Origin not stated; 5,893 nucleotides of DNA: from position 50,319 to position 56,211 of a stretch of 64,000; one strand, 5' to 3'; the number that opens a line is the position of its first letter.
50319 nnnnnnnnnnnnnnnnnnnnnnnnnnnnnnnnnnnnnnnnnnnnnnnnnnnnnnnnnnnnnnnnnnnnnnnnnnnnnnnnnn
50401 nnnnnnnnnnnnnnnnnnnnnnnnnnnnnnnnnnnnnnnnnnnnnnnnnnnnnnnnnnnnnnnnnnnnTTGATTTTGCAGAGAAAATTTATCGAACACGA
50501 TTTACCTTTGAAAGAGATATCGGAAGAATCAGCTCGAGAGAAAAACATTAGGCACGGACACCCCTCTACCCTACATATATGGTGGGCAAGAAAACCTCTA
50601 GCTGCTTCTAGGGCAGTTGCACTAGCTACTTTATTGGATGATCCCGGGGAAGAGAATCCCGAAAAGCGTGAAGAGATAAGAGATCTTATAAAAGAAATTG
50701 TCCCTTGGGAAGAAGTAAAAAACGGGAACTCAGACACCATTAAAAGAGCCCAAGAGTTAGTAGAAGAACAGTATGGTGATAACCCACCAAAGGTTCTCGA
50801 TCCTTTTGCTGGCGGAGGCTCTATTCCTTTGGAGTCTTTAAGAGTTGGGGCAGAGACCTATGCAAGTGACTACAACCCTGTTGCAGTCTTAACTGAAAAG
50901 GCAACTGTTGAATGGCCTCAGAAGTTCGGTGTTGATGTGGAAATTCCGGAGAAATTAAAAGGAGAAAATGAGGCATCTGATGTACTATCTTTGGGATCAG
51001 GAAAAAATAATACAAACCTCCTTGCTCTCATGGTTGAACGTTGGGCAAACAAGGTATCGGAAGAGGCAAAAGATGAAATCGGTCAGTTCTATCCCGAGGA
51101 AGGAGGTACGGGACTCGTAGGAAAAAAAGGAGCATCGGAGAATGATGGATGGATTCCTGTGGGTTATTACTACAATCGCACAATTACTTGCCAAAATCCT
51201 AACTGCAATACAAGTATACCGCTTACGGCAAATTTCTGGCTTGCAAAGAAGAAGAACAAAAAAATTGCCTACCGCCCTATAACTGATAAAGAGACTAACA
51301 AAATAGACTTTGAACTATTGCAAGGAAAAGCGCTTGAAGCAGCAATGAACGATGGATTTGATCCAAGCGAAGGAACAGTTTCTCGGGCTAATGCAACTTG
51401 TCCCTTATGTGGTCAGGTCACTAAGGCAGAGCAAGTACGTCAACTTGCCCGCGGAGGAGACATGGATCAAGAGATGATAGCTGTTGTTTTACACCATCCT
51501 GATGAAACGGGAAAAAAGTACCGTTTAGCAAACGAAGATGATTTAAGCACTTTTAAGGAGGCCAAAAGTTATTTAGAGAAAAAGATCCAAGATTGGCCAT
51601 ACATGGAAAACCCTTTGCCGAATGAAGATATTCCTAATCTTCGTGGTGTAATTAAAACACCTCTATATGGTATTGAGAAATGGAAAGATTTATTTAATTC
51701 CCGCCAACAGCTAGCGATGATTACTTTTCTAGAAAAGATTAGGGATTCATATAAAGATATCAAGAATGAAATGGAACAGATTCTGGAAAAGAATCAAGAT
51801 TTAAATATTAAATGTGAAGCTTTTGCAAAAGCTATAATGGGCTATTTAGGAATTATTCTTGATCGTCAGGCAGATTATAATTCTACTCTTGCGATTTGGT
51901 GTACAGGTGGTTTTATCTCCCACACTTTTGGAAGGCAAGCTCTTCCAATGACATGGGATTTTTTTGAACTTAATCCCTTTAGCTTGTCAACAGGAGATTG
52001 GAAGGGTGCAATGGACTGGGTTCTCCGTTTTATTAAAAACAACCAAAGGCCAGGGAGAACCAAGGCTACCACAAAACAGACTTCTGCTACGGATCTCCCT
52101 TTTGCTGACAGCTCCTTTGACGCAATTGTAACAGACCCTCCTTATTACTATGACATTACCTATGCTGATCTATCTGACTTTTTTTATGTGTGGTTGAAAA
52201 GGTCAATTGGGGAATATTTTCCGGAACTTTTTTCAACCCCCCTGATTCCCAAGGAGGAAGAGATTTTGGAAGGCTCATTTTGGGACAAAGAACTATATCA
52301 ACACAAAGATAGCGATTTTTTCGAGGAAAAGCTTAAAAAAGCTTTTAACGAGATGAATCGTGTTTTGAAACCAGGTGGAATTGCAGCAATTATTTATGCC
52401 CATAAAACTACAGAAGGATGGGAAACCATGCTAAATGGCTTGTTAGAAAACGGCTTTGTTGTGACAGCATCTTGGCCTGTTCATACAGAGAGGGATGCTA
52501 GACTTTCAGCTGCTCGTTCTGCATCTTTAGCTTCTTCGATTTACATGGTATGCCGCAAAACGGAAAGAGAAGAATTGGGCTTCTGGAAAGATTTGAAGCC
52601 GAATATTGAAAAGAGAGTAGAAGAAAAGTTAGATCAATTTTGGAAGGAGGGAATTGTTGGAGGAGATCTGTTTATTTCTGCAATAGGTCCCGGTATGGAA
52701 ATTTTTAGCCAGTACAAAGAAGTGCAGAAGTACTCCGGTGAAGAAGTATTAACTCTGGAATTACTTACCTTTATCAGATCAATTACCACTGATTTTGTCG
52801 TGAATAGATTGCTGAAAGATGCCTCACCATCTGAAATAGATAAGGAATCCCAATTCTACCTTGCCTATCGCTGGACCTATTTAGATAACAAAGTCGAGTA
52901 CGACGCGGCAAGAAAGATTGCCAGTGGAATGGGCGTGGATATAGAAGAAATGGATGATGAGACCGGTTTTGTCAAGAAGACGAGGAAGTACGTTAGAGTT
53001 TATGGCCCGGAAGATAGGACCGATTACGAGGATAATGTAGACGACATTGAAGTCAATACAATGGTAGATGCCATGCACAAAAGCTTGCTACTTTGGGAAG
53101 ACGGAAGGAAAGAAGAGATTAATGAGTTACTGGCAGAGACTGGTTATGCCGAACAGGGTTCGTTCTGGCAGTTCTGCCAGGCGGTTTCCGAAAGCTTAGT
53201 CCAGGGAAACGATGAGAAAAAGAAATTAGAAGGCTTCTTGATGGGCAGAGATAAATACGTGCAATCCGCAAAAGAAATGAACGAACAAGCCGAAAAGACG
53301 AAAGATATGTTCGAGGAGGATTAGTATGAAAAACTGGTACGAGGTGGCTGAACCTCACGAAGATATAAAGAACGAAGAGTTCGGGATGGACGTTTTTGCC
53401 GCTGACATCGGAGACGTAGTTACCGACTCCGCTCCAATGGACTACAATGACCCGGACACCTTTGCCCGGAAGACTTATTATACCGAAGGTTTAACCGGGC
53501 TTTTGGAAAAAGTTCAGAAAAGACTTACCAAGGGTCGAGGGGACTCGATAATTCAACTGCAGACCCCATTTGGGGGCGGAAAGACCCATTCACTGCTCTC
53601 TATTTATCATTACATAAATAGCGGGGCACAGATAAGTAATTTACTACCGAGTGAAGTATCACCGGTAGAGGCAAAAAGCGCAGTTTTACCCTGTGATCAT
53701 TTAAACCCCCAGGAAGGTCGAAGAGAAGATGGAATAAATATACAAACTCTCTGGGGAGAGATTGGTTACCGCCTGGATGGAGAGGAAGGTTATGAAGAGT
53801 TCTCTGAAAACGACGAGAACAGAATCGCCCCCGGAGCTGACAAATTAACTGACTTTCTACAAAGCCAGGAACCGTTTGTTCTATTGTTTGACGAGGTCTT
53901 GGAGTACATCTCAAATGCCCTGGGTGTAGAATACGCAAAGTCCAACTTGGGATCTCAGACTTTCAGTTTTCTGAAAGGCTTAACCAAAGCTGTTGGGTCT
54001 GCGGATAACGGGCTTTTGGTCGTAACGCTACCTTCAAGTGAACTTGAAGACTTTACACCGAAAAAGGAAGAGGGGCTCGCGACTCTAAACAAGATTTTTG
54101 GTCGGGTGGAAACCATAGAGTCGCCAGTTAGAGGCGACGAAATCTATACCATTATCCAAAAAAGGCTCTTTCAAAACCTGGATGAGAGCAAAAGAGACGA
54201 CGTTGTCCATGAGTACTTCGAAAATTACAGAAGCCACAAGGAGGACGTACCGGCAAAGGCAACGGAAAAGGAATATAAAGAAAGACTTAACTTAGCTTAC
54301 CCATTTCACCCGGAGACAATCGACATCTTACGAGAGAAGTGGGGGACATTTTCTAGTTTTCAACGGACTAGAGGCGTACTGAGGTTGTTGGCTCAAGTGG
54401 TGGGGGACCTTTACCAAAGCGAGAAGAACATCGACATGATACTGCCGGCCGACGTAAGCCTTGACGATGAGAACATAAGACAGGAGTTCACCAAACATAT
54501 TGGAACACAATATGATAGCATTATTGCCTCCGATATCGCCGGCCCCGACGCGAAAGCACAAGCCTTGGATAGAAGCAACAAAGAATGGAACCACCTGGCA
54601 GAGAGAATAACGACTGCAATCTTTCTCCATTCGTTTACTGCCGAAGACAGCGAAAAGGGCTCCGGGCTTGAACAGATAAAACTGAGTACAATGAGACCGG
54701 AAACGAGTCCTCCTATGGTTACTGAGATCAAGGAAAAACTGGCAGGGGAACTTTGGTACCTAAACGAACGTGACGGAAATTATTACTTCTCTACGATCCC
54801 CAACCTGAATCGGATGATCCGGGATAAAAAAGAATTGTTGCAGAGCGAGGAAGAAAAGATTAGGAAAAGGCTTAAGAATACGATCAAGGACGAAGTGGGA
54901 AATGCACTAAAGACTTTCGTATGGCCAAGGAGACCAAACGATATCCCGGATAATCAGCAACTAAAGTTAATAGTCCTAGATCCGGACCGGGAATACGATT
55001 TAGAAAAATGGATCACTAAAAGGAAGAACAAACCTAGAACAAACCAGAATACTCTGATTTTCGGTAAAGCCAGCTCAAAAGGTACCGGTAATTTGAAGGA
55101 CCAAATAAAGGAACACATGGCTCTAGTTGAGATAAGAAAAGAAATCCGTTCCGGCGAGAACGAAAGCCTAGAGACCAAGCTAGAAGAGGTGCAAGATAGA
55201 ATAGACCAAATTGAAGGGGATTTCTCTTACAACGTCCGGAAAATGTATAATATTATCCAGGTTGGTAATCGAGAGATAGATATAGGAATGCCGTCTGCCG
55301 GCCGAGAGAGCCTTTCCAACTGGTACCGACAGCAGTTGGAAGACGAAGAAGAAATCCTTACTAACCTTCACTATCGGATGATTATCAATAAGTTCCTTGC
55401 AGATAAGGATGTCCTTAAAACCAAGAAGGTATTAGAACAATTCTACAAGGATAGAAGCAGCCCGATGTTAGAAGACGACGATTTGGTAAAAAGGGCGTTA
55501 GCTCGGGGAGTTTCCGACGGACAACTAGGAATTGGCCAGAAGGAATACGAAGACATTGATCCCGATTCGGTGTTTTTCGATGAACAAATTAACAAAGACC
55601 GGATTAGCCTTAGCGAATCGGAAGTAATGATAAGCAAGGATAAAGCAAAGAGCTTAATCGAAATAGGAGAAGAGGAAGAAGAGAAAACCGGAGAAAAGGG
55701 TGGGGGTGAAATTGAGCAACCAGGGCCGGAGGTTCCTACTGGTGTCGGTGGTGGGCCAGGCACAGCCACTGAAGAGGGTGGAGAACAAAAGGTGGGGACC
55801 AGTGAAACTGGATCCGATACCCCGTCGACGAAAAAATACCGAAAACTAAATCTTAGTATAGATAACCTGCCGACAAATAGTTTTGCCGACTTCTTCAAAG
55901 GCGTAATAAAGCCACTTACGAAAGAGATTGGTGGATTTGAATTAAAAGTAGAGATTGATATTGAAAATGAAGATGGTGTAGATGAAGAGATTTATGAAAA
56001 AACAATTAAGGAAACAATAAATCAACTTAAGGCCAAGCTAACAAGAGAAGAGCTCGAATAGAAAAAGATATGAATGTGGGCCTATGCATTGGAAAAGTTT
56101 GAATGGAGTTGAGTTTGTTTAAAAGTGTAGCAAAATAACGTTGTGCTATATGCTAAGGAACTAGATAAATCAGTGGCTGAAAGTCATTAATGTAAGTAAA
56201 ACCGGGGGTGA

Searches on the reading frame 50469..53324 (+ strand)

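Call 10: search_protein_families(library=pfam, proteins=[window:50469-53324:+], max_evalue=0.01)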
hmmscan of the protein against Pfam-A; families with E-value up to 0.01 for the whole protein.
window:50469-53324:+ (951 aa): 8 families
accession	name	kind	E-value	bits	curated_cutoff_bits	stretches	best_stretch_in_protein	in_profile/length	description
PF06634.17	DUF1156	-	1.8e-24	86.1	24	1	12-67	2-57/73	Protein of unknown function (DUF1156)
PF08241.18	Methyltransf_11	-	9.7e-08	33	21.2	0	620-641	74-95/95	Methyltransferase domain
PF01555.25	N6_N4_Mtase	-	1.9e-06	28.4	26.7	1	551-701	2-110/221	DNA methylase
PF01170.24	UPF0020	-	7e-06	26.3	22.3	0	533-564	105-136/197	RMKL-like, methyltransferase domain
PF13649.12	Methyltransf_25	-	1.1e-05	26.4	27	0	525-555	40-70/97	Methyltransferase domain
PF03602.21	Cons_hypoth95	-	0.005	17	24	0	106-139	42-76/182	Conserved hypothetical protein 95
PF02086.21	MethyltransfD12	-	0.0086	16.3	22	0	105-152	20-68/253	D12 class N6 adenine-specific DNA methyltransferase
PF13847.12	Methyltransf_31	-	0.0089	16.2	27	0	525-645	48-113/145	Methyltransferase domain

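Call 90: search_protein_families(library=padloc, proteins=[window:50469-53324:+], max_evalue=0.00001)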
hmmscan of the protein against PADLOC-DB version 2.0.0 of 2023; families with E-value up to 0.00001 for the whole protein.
window:50469-53324:+ (951 aa): 11 families
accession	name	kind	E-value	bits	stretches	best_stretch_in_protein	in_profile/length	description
PDLC00661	HmaB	-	1.6e-147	491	1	5-874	8-898/973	DNA-adenine methylase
PDLC00660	HmaB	-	6.8e-145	482.3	1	4-890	8-908/967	DNA-adenine methylase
PDLC03233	MTase_II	-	1.5e-52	177.1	2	230-698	210-644/731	Type II methyltransferase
PDLC03352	MTase_II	-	1.5e-50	170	3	355-581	372-597/1023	Type II methyltransferase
PDLC02189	DUF1156_MTase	-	3.8e-39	132.6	2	348-723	385-704/944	-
PDLC03314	MTase_II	-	7.7e-26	88.4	2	459-723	462-704/944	Type II methyltransferase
PDLC04134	mad2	-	7.6e-12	42.8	1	522-666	330-421/492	mads_2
PDLC02541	PglX|PglXI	-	2.5e-10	37.1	1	525-666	469-591/919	PglXI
PDLC03319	MTase_II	-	3.7e-09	33.9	0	520-665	264-390/503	Type II methyltransferase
PDLC03312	MTase_II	-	8.8e-08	28.3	1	537-663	1115-1228/1344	Type II methyltransferase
PDLC03322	MTase_II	-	8.5e-06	22.9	0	101-145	60-104/446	Type II methyltransferase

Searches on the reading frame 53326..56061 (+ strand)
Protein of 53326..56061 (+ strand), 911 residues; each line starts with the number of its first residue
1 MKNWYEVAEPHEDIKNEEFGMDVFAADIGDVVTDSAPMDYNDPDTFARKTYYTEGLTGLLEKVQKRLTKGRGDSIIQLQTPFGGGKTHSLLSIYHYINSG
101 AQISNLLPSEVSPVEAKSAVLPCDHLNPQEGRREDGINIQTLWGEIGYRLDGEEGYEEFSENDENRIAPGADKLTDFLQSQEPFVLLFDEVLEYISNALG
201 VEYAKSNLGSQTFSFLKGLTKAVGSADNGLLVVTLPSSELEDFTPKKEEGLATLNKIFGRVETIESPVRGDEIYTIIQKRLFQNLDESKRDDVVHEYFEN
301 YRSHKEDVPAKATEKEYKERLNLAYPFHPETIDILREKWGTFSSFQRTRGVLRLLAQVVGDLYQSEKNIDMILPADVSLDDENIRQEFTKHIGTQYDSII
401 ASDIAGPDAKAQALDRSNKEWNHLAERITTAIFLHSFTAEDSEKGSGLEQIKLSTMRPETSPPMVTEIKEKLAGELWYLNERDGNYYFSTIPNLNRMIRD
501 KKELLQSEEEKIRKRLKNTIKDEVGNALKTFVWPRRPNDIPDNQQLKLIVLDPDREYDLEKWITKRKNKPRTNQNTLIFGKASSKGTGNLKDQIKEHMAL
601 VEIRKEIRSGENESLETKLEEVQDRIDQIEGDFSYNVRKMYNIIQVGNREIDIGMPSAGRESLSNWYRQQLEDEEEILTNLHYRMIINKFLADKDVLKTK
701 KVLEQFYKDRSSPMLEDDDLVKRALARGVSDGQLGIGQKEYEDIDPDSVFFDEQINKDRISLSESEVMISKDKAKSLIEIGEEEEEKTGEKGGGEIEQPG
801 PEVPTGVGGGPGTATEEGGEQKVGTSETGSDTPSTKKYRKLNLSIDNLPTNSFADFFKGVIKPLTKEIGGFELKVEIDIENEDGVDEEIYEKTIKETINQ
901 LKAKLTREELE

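Call 10: search_protein_families(library=pfam, proteins=[window:53326-56061:+], max_evalue=0.01)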
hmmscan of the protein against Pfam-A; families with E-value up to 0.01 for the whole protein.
window:53326-56061:+ (911 aa): 1 family
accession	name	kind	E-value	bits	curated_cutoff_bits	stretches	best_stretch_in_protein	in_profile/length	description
PF04465.17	DUF499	-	5.2e-57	193.8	23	1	127-773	38-738/1024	Protein of unknown function (DUF499)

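Call 90: search_protein_families(library=padloc, proteins=[window:53326-56061:+], max_evalue=0.00001)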
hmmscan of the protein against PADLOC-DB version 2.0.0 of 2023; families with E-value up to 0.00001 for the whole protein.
window:53326-56061:+ (911 aa): 2 families
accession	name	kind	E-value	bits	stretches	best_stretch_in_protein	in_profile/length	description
PDLC00662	HmaC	-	4.8e-158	526.1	1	1-904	3-935/941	AAA+ ATPase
PDLC02192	DUF499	-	8.7e-46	154.2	1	42-645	34-626/1022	-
